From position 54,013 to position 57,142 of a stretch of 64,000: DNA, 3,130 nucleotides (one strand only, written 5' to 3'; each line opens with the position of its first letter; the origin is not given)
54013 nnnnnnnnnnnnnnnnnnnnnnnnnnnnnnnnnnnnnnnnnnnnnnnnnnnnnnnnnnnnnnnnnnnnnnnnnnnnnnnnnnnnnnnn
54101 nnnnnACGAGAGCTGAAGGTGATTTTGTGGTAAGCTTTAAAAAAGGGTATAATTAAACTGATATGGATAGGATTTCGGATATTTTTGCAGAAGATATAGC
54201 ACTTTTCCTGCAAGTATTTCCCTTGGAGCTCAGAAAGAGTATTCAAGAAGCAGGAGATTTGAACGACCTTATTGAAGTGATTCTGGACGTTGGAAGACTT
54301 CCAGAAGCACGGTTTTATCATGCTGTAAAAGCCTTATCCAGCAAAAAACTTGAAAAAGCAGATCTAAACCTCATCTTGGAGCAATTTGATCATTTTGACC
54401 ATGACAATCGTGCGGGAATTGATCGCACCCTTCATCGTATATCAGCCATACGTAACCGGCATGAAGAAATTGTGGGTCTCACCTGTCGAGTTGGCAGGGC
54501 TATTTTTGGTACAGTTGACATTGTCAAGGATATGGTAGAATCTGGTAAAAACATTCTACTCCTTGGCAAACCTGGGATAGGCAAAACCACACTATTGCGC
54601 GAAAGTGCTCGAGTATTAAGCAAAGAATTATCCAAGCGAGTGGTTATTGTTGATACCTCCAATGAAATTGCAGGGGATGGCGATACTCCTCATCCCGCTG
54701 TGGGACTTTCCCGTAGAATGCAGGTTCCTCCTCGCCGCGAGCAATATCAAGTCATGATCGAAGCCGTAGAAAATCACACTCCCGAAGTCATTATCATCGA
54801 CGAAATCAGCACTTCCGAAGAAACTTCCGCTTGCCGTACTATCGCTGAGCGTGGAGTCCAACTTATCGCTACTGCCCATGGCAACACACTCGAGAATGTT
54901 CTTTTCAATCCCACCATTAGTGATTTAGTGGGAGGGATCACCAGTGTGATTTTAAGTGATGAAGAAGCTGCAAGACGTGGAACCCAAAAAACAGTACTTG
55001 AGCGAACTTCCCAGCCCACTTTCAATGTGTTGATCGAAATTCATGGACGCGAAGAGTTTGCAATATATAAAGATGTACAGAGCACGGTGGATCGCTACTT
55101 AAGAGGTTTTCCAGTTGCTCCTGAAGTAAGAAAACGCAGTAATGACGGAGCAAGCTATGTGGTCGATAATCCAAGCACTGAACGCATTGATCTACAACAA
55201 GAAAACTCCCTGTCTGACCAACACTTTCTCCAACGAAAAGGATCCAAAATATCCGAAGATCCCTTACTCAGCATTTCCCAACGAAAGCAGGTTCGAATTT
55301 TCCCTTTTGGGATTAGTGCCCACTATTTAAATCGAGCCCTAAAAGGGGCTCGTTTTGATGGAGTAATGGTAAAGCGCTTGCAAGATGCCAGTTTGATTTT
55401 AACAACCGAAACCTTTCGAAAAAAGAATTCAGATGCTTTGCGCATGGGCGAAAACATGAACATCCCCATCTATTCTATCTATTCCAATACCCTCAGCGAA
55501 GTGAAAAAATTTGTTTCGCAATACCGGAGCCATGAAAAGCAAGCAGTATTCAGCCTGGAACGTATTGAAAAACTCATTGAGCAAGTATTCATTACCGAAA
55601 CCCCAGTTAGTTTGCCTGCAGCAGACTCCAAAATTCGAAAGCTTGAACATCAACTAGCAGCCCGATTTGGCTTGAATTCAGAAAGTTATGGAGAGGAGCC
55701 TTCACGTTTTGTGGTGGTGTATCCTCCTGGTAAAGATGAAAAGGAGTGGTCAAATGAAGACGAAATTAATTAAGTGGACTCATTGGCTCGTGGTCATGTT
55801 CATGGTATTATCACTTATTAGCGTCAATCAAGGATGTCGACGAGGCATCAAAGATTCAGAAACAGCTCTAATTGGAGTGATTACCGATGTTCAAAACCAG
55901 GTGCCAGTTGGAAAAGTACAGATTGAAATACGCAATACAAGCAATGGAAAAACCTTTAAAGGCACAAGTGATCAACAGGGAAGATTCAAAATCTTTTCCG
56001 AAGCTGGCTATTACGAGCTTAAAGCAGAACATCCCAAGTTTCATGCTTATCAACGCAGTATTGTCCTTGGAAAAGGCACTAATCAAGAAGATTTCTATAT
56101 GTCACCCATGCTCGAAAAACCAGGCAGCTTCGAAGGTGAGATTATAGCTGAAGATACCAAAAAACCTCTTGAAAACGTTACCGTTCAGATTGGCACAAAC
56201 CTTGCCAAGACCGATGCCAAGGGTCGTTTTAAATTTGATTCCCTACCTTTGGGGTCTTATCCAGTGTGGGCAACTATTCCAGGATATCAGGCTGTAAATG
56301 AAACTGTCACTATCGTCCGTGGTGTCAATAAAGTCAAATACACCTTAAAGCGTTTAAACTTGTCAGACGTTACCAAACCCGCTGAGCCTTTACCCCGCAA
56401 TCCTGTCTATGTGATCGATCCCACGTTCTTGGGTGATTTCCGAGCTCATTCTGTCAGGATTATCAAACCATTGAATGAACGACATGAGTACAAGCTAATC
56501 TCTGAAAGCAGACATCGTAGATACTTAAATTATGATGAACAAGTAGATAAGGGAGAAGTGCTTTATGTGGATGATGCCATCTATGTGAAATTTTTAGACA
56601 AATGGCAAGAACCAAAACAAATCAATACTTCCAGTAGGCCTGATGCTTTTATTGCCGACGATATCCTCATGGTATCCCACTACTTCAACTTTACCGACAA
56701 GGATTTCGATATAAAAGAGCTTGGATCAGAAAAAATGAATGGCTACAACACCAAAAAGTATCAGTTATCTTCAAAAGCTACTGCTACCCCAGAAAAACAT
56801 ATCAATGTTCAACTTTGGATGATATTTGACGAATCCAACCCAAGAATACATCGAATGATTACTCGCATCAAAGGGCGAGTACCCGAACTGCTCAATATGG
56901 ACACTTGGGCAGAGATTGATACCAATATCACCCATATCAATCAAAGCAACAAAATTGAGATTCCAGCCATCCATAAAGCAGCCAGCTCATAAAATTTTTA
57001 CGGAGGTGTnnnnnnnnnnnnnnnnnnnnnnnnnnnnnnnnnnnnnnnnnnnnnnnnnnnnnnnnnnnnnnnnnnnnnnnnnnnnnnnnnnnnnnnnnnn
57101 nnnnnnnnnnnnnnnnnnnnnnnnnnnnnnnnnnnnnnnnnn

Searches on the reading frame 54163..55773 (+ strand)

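Call 21: search_protein_families(library=pfam, proteins=[window:54163-55773:+], max_evalue=0.001)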
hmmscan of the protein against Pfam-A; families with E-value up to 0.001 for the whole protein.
window:54163-55773:+ (536 aa): 14 families
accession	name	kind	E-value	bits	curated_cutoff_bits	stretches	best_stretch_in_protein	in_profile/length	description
PF25516.1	PTPase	-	5.7e-16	58.6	27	1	377-453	1-77/79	Phosphotyrosine protein phosphatase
PF01424.28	R3H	-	2.5e-12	47.1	26.8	1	468-521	6-60/60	R3H domain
PF19568.5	Spore_III_AA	-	9.9e-12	45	27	1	106-257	119-276/306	Sporulation stage III, protein AA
PF00004.35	AAA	-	7.6e-06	26.8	21.2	1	131-217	1-68/131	ATPase family associated with various cellular activities (AAA)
PF13191.12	AAA_16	-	3.1e-05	25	32.6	0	127-157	21-57/167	AAA ATPase domain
PF07728.20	AAA_5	-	7.6e-05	23.2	22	1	130-219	1-79/139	AAA domain (dynein-related subfamily)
PF05729.18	NACHT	-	8.8e-05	22.8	26.7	1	131-217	3-92/167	NACHT domain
PF13401.12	AAA_22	-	0.0001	23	27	1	128-215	5-93/130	AAA domain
PF03266.21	NTPase_1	-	0.0001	22.6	23.9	0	130-155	1-26/168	NTPase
PF13479.12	AAA_24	-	0.00029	21.2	27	1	128-220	2-78/195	AAA domain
PF13481.12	AAA_25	-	0.00037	20.6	27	0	120-150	25-55/195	AAA domain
PF13245.12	AAA_19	-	0.0004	21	25.1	0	127-219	10-103/134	AAA domain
PF07724.20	AAA_2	-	0.00047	20.7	27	1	130-215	5-84/166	AAA domain (Cdc48 subfamily)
PF20720.3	nSTAND3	-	0.00061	20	27.2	0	120-167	9-55/155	Novel STAND NTPase 3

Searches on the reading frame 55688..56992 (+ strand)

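Call 21: search_protein_families(library=pfam, proteins=[window:55688-56992:+], max_evalue=0.001)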
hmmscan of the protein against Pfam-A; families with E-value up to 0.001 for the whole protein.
window:55688-56992:+ (434 aa): 7 families
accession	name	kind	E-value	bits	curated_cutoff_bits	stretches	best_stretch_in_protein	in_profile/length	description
PF13620.12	CarboxypepD_reg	-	6.7e-21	74.9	32.3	2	62-132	3-74/82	Carboxypeptidase regulatory-like domain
PF13715.12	CarbopepD_reg_2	-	1.6e-15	57.3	32.2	2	149-222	2-78/88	CarboxypepD_reg-like domain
PF17802.7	SpaA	-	1.6e-05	25.4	23.1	0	153-210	8-77/91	Prealbumin-like fold domain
PF16371.11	MetallophosN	-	4.5e-05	24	35.6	1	156-200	5-48/77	N terminal of Calcineurin-like phosphoesterase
PF22904.2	NOMO1-like_2nd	-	0.00011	22.7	27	0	68-135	14-81/90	BOS complex subunit NOMO1-like, second beta sandwich domain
PF17210.9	SdrD_B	-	0.00033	21.2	29.7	0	155-199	18-68/112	SdrD B-like domain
PF08308.17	PEGA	-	0.00083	19.7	20.8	0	184-222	30-69/71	PEGA domain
